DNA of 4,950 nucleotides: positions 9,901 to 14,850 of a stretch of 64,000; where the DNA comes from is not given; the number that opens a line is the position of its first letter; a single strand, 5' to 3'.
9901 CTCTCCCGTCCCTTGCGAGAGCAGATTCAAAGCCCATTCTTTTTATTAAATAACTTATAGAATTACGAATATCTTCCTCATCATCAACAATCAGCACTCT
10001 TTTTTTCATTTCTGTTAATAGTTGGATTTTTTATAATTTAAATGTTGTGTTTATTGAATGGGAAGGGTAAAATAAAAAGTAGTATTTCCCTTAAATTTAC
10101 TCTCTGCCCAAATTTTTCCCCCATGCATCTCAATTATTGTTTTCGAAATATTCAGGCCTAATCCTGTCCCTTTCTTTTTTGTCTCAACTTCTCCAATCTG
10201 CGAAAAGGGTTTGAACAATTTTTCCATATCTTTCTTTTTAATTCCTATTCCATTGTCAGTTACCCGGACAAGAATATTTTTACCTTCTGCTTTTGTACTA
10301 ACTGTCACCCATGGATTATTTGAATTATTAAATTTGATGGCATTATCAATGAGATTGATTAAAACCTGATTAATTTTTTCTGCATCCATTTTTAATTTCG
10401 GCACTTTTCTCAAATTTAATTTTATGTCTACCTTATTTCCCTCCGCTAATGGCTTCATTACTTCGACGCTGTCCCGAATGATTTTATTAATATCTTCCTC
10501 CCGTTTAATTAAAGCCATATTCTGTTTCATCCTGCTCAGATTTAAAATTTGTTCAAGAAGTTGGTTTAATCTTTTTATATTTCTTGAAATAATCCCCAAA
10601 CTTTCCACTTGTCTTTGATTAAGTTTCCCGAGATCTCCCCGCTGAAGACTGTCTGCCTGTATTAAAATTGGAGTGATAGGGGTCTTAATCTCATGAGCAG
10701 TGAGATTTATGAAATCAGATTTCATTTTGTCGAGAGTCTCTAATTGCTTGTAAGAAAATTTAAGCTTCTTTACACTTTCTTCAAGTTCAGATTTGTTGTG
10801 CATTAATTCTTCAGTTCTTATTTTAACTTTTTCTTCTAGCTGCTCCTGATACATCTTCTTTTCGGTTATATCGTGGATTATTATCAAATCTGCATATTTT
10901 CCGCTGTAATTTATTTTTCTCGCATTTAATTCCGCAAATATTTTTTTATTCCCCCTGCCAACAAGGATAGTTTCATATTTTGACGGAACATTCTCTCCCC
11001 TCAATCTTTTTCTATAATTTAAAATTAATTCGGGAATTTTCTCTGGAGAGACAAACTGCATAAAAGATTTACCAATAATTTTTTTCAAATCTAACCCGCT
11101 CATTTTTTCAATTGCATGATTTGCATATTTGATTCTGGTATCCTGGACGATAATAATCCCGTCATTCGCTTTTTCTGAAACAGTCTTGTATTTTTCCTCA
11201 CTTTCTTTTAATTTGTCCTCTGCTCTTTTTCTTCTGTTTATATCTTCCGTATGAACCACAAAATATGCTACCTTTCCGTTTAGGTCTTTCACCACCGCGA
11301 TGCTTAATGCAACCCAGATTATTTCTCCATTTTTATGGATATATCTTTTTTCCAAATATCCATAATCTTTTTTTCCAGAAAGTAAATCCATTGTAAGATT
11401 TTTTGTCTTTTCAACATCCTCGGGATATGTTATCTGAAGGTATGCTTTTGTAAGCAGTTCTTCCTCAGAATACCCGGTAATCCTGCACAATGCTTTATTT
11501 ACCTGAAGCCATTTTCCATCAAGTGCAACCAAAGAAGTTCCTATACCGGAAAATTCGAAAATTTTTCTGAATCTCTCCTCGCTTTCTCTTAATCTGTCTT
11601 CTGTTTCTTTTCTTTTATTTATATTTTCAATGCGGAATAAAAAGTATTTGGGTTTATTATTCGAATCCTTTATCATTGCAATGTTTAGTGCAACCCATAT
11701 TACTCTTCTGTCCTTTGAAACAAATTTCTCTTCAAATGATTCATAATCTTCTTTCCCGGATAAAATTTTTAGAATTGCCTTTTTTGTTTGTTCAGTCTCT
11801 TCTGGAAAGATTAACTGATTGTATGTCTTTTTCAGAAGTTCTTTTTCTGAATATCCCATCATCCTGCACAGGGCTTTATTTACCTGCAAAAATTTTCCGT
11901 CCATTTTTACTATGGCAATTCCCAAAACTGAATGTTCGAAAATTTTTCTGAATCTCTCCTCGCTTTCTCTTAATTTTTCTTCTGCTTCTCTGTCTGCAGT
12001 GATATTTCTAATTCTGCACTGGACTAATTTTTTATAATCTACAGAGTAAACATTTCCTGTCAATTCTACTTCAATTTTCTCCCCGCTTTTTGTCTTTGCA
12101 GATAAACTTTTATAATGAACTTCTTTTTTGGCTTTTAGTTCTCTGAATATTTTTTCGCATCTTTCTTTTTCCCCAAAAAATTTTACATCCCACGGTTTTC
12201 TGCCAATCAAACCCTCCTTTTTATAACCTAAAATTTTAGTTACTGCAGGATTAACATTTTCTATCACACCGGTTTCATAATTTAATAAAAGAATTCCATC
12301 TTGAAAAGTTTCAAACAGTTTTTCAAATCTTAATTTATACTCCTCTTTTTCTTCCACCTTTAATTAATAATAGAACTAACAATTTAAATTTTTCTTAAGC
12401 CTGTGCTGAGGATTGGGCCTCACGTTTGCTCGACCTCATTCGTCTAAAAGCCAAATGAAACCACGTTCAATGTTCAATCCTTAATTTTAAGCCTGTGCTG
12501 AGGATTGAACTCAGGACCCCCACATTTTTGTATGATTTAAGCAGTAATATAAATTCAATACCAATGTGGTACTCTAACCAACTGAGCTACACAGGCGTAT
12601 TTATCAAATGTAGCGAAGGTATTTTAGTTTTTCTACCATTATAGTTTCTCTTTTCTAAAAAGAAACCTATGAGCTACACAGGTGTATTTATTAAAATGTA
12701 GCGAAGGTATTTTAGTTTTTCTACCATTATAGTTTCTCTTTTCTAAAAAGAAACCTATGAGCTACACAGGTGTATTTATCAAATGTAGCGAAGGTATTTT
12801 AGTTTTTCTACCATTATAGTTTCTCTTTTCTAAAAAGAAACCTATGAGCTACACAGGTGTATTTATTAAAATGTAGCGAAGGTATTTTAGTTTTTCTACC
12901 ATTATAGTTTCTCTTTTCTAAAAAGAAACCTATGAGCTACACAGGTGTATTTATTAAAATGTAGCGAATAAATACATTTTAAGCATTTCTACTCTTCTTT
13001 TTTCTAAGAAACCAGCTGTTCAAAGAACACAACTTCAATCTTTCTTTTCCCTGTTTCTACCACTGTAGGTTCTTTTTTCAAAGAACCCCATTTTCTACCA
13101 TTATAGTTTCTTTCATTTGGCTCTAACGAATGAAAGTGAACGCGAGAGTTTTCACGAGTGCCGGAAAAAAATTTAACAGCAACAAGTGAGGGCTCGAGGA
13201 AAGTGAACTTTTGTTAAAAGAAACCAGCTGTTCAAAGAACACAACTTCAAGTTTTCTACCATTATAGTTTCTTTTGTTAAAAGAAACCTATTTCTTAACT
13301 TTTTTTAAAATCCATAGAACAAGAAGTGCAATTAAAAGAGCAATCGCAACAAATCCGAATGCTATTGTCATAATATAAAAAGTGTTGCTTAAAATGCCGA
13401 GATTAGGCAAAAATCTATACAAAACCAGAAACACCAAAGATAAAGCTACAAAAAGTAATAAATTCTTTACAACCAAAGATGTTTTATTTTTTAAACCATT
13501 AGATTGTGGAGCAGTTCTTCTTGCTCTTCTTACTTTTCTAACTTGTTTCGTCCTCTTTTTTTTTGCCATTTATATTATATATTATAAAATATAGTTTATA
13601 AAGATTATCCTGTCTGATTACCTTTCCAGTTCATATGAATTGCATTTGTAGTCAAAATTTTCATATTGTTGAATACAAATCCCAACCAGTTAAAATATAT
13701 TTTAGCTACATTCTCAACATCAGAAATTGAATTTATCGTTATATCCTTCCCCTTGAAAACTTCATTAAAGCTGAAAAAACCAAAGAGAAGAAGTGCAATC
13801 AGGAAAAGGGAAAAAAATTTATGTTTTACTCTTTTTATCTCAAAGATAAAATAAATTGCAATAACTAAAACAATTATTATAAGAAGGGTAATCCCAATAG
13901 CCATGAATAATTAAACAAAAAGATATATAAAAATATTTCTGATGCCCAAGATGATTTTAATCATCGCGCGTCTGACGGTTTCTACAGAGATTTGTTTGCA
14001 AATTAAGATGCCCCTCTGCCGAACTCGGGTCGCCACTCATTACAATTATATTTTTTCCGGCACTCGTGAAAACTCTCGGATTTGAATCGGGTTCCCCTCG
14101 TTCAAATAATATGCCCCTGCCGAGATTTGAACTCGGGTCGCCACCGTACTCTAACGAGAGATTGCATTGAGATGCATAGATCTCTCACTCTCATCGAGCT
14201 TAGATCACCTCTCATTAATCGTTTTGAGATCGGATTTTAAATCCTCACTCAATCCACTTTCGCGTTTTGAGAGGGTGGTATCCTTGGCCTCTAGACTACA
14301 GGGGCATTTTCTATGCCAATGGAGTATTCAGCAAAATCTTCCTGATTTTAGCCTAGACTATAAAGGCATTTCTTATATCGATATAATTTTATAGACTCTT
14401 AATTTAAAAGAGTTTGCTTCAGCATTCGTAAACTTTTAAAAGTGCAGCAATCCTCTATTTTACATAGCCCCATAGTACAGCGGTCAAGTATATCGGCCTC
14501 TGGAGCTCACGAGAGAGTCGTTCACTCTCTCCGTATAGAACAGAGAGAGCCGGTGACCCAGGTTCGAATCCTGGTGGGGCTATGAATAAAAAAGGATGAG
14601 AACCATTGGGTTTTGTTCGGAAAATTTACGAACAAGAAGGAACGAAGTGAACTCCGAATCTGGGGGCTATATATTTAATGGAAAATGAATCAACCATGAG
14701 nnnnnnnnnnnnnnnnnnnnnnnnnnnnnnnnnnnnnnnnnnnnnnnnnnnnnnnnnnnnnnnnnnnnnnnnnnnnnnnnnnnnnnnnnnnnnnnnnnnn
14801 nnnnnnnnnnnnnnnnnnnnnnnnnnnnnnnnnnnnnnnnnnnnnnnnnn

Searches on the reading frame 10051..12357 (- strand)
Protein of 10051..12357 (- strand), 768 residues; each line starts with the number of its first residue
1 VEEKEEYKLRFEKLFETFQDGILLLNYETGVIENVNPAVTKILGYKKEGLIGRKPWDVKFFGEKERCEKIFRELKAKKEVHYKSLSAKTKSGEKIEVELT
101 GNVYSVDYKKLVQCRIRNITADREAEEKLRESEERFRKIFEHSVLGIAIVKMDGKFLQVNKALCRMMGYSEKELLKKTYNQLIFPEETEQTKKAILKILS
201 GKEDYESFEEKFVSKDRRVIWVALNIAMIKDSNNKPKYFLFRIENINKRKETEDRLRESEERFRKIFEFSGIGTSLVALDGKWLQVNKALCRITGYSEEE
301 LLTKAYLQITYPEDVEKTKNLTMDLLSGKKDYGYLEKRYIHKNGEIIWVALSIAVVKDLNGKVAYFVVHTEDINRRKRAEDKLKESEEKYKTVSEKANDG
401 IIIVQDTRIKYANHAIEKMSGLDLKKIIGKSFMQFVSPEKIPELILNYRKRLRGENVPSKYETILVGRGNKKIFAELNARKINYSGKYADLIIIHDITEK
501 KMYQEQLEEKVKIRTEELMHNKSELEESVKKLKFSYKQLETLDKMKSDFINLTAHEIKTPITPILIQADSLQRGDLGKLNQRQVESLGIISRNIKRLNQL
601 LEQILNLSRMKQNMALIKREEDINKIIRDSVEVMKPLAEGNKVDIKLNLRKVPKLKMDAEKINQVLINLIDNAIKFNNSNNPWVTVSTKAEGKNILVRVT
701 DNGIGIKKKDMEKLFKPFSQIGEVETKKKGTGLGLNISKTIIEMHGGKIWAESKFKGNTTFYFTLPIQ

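Call 53: search_protein_families(library=pfam, proteins=[window:10051-12357:-], max_evalue=0.0001)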
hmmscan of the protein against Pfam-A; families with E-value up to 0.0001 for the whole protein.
window:10051-12357:- (768 aa): 9 families
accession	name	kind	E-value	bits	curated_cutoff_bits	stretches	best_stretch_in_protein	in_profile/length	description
PF13426.13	PAS_9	-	3.7e-50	168.9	27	4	146-246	3-101/103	PAS domain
PF00989.32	PAS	-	1.9e-45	153.9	22.6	4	134-244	1-111/113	PAS fold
PF08447.18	PAS_3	-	6.5e-41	138.9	25.6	2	285-367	3-86/89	PAS fold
PF13188.13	PAS_8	-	2.4e-32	110.2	21.8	3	134-187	1-55/65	PAS domain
PF02518.31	HATPase_c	-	1.8e-30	106.1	26.4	1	658-767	2-109/111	Histidine kinase-, DNA gyrase B-, and HSP90-like ATPase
PF08448.16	PAS_4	-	3.6e-25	88.8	23.1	2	140-250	1-109/110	PAS fold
PF00512.31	HisKA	-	6.8e-14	52.1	26.9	1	545-612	1-65/66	His Kinase A (phospho-acceptor) domain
PF14598.12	PAS_11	-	4.1e-10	40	25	0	151-248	9-105/109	PAS domain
PF24990.1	PAS_13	-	9.1e-05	23.2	27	0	29-71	9-50/143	ERT1/acuK family PAS domain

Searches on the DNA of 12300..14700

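Call 62: search_rna_families(source=window, start=12300, end=14700, threshold=evalue, max_evalue=5)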
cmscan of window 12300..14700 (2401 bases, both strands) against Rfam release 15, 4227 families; matches with E-value up to 5: 7.
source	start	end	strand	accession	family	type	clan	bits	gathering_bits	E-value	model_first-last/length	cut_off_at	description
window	12490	12596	-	RF00005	tRNA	Gene; tRNA;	CL00001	53.7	29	3.6e-10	1-71/71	no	tRNA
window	14466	14582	+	RF00005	tRNA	Gene; tRNA;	CL00001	51.8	29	1.2e-09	1-71/71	no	tRNA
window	12636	12680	-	RF02444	SpR10_sRNA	Gene; sRNA;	-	18.1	50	1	1-47/47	no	Streptococcus sRNA SpR10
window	12724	12768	-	RF02444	SpR10_sRNA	Gene; sRNA;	-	18.1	50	1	1-47/47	no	Streptococcus sRNA SpR10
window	12811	12855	-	RF02444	SpR10_sRNA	Gene; sRNA;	-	18.1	50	1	1-47/47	no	Streptococcus sRNA SpR10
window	12899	12943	-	RF02444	SpR10_sRNA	Gene; sRNA;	-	18.1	50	1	1-47/47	no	Streptococcus sRNA SpR10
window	12858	12944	-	RF01858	RsaF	Gene; sRNA;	-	17.8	60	4.2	1-119/119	no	RNA Staph. aureus F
